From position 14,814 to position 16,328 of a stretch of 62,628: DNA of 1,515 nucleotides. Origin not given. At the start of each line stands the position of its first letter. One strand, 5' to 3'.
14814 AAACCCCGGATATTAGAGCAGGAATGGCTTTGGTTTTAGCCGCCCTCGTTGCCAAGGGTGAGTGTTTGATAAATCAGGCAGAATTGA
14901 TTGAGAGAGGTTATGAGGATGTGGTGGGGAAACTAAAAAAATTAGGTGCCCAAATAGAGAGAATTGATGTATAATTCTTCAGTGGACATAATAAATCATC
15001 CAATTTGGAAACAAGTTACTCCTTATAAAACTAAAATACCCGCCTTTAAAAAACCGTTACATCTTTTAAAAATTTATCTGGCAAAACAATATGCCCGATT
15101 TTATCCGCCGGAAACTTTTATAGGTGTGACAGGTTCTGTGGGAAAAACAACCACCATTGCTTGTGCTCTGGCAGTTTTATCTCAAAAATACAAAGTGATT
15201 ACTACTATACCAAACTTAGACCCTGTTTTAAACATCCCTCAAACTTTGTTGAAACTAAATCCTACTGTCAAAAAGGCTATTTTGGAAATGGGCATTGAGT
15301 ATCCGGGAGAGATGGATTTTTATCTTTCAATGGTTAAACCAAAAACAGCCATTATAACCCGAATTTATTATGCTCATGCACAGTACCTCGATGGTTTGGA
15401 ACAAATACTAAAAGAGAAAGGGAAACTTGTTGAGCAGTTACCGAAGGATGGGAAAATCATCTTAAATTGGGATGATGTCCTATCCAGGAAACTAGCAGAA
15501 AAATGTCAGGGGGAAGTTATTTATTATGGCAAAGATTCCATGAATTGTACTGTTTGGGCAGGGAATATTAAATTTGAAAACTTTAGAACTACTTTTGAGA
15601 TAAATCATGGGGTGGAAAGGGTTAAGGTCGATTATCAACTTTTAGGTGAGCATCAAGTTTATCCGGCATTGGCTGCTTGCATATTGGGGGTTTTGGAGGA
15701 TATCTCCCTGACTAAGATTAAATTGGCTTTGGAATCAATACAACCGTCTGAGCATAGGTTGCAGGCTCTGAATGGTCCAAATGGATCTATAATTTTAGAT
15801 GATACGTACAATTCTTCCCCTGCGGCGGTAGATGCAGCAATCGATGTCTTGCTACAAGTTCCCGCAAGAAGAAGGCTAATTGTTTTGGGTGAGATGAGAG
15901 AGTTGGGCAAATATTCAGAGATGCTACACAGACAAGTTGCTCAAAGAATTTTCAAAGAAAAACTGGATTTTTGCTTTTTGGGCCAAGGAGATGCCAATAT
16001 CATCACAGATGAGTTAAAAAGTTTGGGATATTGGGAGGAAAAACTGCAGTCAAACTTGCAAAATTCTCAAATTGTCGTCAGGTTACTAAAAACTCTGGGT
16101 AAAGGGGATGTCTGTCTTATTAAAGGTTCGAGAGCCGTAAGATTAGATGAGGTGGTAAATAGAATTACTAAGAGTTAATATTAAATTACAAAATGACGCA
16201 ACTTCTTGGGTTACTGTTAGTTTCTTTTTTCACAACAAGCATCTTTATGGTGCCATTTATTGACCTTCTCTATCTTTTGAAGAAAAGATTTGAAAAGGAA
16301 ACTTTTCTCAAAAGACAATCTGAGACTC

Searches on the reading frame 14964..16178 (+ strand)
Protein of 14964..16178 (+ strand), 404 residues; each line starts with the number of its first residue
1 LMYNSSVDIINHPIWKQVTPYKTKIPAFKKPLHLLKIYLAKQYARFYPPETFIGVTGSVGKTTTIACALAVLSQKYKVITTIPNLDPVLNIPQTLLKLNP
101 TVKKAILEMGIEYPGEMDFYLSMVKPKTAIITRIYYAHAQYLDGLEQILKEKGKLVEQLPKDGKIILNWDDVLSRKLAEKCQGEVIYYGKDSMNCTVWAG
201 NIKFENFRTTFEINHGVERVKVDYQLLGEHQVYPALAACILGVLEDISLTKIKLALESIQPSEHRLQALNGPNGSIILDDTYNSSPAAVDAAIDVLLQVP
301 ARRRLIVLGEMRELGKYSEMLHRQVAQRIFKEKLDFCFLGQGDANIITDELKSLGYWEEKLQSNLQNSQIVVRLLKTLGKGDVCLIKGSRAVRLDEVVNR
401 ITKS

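Call 30: search_protein_families(library=pfam, proteins=[window:14964-16178:+], max_evalue=0.00001)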
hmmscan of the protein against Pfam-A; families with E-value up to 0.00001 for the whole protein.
window:14964-16178:+ (404 aa): 2 families
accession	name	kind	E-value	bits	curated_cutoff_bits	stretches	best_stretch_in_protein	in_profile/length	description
PF08245.18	Mur_ligase_M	-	2e-35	123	24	1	55-241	1-199/200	Mur ligase middle domain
PF02875.26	Mur_ligase_C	-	8.6e-14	52.9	28.4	1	264-390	1-127/127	Mur ligase, glutamate ligase domain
